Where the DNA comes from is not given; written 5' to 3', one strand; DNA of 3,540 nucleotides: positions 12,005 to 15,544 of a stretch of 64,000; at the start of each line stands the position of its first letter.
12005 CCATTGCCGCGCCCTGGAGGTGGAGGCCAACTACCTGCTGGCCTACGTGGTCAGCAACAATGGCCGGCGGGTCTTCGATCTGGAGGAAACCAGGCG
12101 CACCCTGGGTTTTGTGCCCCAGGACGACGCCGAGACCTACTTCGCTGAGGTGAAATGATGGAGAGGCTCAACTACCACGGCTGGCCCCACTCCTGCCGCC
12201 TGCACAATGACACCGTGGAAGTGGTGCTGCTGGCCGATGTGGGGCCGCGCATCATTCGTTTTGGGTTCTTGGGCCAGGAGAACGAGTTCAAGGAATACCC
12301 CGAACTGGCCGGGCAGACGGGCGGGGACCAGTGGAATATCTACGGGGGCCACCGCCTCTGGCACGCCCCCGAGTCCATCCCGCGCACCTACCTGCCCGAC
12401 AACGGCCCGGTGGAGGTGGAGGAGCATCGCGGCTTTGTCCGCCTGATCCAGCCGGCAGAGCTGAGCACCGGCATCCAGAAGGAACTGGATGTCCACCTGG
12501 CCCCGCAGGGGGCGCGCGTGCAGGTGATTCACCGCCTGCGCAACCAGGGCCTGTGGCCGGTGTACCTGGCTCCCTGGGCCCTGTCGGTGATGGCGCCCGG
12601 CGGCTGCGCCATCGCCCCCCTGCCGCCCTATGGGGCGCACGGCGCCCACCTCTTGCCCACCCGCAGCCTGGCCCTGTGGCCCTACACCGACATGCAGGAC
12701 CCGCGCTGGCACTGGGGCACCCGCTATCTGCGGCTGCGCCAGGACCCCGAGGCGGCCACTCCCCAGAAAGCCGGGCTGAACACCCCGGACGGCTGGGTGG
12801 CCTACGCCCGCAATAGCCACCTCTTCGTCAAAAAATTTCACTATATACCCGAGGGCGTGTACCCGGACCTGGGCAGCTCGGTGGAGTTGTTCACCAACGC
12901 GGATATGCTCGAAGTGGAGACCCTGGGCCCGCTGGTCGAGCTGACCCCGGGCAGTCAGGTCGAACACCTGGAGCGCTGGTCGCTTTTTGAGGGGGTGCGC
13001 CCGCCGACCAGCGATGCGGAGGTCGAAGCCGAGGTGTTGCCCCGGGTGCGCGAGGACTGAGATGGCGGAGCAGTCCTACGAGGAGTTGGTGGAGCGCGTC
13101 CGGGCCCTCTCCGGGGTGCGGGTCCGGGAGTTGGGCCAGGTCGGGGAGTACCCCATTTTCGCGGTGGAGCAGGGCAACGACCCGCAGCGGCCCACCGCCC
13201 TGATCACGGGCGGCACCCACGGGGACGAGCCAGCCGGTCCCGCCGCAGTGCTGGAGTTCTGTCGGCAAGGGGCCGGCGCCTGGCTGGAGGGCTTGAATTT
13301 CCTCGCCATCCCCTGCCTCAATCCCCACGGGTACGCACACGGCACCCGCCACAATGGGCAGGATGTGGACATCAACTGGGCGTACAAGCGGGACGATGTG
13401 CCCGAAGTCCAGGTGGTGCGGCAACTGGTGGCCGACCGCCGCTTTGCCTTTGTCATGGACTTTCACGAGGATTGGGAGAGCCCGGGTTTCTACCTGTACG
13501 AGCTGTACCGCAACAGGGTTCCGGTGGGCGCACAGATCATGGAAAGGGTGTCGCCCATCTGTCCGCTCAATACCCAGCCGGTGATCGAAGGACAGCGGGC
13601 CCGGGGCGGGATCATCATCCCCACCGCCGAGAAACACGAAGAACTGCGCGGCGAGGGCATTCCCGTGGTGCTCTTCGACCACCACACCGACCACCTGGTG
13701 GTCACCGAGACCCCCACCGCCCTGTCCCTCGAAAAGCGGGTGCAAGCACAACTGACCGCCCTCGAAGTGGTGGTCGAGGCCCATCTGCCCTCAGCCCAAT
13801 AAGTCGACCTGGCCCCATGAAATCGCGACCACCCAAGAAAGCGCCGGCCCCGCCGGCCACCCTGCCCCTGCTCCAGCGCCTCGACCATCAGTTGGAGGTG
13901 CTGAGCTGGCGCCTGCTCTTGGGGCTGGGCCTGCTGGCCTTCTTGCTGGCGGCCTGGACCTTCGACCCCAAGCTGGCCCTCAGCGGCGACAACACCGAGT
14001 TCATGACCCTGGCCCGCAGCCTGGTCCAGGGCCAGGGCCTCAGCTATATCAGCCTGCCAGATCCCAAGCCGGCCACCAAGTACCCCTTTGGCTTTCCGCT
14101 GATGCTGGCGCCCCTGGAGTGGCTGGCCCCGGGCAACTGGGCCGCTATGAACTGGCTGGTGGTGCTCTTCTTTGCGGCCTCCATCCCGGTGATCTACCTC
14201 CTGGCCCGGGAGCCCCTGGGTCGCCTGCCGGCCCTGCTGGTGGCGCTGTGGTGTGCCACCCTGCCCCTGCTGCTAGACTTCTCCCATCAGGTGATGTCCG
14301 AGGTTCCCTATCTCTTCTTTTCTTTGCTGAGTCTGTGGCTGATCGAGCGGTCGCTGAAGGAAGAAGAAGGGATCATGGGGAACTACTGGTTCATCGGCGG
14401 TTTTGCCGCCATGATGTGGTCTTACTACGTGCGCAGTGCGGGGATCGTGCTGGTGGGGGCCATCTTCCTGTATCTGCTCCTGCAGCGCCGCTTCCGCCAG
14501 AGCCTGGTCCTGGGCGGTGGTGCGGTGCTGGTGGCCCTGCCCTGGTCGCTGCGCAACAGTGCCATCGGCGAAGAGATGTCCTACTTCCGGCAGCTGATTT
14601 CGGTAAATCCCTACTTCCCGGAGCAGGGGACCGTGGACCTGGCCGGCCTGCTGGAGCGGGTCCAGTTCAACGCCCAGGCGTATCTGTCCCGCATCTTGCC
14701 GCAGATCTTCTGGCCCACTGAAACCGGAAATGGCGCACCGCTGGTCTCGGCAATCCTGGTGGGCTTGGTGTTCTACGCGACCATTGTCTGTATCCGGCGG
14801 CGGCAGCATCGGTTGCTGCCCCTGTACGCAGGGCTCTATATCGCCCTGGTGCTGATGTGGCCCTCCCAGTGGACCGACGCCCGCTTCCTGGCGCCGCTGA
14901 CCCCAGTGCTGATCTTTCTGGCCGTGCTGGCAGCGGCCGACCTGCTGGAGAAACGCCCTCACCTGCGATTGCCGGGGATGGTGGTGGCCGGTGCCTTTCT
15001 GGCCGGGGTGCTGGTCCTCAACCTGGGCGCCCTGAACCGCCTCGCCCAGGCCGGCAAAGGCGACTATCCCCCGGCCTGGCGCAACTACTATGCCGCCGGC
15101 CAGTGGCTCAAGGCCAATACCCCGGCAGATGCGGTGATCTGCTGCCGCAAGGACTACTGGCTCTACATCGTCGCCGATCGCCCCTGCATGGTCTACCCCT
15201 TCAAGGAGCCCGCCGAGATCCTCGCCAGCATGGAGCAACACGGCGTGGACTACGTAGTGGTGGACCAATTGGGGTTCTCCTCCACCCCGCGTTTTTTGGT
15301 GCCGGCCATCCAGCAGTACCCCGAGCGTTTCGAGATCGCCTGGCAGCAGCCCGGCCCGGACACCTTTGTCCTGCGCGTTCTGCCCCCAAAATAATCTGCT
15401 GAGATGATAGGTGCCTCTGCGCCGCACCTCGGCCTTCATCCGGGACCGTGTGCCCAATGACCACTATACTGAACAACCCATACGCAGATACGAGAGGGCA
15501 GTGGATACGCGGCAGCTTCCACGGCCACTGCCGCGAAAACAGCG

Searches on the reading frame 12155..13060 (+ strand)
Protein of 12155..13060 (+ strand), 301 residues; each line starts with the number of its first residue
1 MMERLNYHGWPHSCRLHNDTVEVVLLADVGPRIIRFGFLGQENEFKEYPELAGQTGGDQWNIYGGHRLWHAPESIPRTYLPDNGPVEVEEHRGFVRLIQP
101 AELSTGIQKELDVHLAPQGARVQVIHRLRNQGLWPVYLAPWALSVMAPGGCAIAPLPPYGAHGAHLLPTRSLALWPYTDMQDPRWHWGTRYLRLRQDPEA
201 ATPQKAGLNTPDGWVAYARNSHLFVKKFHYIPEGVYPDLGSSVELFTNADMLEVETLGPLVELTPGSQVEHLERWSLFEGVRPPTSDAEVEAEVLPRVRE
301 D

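Call 39: search_protein_families(library=pfam, proteins=[window:12155-13060:+], max_evalue=0.0001)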
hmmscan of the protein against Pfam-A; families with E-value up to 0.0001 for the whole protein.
window:12155-13060:+ (301 aa): 1 family
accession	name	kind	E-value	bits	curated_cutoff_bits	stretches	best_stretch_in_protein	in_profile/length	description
PF14315.11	DUF4380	-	1.2e-05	24.9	29.4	0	204-277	211-294/295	Domain of unknown function (DUF4380)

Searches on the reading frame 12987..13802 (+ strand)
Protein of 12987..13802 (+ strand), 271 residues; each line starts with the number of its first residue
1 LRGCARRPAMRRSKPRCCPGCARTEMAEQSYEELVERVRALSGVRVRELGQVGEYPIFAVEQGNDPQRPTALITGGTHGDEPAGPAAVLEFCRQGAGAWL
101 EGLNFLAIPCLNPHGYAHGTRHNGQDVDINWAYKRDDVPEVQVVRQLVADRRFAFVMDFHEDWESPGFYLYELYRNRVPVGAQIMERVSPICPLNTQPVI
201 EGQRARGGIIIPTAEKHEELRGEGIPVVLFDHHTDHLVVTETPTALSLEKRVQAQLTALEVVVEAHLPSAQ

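Call 39: search_protein_families(library=pfam, proteins=[window:12987-13802:+], max_evalue=0.0001)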
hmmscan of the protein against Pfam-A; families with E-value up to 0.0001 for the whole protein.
window:12987-13802:+ (271 aa): 3 families
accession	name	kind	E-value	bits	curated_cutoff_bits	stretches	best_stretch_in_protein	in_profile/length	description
PF24827.1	AstE_AspA_cat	-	4.1e-08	33.4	25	1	69-176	3-120/192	Succinylglutamate desuccinylase/Aspartoacylase catalytic domain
PF10994.13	DUF2817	-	3.2e-06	27.3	23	1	65-134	48-119/341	Protein of unknown function (DUF2817)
PF00246.29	Peptidase_M14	-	1.2e-05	25.6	21.6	1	63-127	41-109/286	Zinc carboxypeptidase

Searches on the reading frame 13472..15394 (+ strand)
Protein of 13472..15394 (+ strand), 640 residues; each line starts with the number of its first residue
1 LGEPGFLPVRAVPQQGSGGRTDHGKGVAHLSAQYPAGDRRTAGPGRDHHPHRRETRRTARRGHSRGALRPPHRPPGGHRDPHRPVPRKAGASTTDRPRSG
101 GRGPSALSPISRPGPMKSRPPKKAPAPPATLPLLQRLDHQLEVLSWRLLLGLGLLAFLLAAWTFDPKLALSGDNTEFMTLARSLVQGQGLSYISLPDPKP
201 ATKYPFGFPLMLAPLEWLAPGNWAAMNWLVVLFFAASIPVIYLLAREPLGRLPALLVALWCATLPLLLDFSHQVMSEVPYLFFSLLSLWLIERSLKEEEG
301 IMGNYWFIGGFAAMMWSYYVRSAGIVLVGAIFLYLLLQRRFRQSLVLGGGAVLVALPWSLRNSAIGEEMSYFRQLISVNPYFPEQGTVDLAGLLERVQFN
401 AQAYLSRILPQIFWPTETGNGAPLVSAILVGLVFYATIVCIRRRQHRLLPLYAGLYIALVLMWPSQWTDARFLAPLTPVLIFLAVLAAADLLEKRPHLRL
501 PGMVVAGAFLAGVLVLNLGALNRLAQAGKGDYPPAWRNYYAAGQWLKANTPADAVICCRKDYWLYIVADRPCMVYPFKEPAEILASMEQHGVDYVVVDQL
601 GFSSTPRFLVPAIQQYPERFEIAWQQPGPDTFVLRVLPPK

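Call 39: search_protein_families(library=pfam, proteins=[window:13472-15394:+], max_evalue=0.0001)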
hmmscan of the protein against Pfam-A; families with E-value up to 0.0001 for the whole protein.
window:13472-15394:+ (640 aa): 1 family
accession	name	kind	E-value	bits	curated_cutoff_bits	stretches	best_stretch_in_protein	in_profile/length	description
PF13231.12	PMT_2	-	2.1e-09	38.2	26.1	1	211-355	9-151/160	Dolichyl-phosphate-mannose-protein mannosyltransferase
